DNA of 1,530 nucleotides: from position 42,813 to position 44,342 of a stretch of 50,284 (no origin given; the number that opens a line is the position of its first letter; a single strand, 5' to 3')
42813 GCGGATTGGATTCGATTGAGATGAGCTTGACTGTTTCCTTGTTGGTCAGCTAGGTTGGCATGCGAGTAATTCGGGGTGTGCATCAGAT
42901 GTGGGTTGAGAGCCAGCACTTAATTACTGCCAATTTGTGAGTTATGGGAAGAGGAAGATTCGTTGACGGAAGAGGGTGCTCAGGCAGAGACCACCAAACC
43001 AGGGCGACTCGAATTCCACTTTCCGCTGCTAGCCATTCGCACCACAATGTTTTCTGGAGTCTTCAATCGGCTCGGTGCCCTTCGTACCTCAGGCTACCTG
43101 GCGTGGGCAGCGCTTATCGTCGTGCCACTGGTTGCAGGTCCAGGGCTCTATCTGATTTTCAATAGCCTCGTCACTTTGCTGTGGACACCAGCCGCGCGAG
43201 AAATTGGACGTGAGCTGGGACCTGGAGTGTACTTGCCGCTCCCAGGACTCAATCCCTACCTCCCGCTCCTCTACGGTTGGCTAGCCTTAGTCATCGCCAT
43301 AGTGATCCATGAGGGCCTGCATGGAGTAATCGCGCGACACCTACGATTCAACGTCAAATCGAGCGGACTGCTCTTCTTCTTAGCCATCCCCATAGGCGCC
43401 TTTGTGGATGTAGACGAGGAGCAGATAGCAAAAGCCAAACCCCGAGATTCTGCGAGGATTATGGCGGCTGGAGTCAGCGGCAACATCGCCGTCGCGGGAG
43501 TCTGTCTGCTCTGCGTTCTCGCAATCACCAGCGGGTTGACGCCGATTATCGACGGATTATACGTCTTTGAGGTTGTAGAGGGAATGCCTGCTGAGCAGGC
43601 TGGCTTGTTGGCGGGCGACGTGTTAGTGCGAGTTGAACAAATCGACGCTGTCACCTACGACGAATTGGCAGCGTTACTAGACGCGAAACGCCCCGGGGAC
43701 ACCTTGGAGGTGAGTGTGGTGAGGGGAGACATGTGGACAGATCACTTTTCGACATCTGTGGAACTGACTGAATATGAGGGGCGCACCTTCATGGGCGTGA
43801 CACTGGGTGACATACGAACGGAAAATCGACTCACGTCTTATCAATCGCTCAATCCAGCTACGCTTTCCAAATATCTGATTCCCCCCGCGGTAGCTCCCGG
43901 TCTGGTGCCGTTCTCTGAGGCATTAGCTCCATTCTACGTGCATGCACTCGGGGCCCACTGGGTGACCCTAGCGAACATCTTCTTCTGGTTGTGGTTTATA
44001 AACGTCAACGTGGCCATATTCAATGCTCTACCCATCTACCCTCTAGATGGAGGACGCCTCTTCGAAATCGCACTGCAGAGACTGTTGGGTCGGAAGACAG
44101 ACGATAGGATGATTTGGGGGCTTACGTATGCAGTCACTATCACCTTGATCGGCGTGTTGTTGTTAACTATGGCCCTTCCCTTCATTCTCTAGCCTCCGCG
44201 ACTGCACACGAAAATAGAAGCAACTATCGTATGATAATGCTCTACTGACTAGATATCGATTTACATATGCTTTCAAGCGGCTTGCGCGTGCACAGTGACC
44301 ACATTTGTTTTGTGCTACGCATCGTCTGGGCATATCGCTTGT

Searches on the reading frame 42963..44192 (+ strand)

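Call 67: search_protein_families(library=pfam, proteins=[window:42963-44192:+])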
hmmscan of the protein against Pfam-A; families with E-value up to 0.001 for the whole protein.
window:42963-44192:+ (409 aa): 4 families
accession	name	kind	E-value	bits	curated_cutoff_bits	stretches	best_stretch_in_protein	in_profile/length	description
PF02163.28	Peptidase_M50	-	1.8e-26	93.3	27.2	1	106-395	3-218/221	Peptidase family M50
PF13180.12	PDZ_2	-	3.5e-10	40.5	27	1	196-257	11-72/80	PDZ domain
PF17820.7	PDZ_6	-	1.2e-07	31.8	27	1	203-244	4-45/54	PDZ domain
PF00595.29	PDZ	-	8.6e-05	23.3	23.2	1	197-252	25-80/81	PDZ domain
